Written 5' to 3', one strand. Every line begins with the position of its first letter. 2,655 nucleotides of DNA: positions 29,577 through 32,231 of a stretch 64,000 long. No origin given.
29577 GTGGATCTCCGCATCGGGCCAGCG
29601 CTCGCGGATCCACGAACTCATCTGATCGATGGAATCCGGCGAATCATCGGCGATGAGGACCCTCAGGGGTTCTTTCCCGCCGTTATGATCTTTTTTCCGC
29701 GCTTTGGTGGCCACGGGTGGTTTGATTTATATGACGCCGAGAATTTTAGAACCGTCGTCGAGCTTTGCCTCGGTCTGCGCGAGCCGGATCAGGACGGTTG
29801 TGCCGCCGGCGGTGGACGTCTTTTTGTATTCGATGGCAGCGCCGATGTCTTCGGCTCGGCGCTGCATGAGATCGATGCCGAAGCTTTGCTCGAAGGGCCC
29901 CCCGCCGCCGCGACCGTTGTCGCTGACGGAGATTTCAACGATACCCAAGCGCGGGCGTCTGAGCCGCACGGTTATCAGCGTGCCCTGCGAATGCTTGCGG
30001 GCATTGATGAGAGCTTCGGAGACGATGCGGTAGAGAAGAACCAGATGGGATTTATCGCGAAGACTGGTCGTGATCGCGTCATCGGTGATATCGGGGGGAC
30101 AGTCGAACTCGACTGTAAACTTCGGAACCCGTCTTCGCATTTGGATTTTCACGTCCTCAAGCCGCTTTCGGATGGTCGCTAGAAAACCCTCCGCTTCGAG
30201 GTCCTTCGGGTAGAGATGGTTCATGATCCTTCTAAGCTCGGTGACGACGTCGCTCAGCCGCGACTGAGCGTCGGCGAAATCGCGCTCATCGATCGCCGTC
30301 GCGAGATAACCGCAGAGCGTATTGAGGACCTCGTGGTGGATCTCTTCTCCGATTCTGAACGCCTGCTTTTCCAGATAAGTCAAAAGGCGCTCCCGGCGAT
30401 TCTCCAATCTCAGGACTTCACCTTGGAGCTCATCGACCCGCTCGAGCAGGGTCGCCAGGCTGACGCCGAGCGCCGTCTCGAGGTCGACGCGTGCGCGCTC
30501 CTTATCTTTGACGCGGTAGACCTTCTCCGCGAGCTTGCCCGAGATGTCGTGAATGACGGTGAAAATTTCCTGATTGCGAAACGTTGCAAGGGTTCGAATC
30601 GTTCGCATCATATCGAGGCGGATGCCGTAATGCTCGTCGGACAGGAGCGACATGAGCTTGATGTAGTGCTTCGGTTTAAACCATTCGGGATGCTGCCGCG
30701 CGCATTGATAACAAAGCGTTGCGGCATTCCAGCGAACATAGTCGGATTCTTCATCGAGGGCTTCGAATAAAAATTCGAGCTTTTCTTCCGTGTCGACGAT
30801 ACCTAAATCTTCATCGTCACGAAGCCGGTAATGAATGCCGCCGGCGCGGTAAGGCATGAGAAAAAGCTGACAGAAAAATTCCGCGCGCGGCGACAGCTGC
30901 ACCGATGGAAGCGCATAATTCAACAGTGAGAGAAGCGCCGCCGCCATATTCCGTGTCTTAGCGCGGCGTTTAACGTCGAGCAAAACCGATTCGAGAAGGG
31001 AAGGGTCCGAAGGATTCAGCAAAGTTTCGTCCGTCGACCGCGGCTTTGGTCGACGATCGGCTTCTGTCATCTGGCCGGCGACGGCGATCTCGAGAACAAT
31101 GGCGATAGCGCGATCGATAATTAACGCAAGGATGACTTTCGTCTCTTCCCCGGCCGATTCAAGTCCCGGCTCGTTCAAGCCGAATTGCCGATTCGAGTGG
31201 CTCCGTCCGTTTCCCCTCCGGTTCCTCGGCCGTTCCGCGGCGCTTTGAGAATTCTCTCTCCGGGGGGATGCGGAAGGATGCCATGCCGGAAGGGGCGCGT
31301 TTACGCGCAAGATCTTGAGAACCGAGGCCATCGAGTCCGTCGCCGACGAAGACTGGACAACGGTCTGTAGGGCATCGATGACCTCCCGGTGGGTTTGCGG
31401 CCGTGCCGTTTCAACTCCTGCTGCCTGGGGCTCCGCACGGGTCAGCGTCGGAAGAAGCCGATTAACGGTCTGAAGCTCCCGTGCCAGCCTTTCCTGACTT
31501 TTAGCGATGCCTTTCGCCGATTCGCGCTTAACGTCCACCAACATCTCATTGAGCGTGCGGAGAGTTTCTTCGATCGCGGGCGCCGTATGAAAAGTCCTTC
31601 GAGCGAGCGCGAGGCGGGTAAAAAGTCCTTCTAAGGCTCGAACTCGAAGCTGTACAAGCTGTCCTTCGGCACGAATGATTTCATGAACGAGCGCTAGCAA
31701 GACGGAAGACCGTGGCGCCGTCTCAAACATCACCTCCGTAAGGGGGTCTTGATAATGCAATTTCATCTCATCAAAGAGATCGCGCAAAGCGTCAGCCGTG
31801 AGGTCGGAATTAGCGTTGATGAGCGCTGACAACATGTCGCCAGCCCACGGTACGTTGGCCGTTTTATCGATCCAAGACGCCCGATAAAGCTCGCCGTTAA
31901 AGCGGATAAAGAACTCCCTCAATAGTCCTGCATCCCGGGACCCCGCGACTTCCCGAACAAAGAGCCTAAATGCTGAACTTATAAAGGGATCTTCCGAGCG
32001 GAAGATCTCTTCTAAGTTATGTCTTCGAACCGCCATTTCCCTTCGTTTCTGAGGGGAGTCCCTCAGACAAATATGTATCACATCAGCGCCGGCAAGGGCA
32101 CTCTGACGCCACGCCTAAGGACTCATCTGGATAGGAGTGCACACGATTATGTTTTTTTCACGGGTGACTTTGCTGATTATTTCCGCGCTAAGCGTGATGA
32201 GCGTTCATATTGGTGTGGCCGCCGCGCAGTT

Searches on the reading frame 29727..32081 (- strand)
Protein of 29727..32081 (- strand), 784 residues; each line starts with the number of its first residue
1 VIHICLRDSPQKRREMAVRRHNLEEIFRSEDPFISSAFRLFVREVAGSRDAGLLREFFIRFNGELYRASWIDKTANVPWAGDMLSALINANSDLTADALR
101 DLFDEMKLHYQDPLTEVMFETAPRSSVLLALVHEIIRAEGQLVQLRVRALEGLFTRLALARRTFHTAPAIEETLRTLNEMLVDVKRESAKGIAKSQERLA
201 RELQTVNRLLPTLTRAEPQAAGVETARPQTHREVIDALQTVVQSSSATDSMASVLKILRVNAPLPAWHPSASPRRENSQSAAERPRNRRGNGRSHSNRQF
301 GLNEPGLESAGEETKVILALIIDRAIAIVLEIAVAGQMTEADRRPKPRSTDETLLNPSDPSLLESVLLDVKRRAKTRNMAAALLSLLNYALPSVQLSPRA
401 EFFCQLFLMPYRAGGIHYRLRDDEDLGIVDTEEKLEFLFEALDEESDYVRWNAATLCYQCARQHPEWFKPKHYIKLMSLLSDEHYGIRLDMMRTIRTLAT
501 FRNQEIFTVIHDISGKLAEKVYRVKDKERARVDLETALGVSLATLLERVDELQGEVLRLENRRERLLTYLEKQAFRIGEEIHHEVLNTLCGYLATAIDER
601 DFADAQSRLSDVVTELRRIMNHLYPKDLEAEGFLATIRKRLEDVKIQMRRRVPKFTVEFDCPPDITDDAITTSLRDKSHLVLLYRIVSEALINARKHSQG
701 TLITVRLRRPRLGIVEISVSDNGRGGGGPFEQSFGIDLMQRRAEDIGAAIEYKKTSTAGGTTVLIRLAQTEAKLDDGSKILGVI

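Call 9: search_protein_families(library=pfam, proteins=[window:29727-32081:-], max_evalue=0.001)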
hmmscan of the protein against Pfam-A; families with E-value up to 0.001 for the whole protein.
window:29727-32081:- (784 aa): 1 family
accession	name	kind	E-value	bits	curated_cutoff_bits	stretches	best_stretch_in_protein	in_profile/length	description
PF02518.31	HATPase_c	-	1.2e-08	35.8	26.4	1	682-768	5-108/111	Histidine kinase-, DNA gyrase B-, and HSP90-like ATPase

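Call 12: search_protein_families(library=ncbifam, proteins=[window:29727-32081:-], max_evalue=0.001)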
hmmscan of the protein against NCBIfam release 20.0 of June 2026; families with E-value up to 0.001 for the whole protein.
window:29727-32081:- (784 aa): 4 families
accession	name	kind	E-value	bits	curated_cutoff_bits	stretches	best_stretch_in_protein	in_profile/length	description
NF008184.0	PRK10935.1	equivalog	3.7e-14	52.3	553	1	599-771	390-561/565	nitrate/nitrite two-component system sensor histidine kinase NarQ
NF052443.1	SensHisKinMctS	equivalog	4.4e-10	38.5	700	1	605-771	294-450/457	two-component system sensor histidine kinase MctS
NF008649.0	PRK11644.1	equivalog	2.1e-09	36.7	408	1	611-770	352-497/499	signal transduction histidine-protein kinase/phosphatase UhpB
NF007896.0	PRK10600.1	equivalog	2.7e-09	36.2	578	1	612-770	430-586/598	nitrate/nitrite two-component system sensor histidine kinase NarX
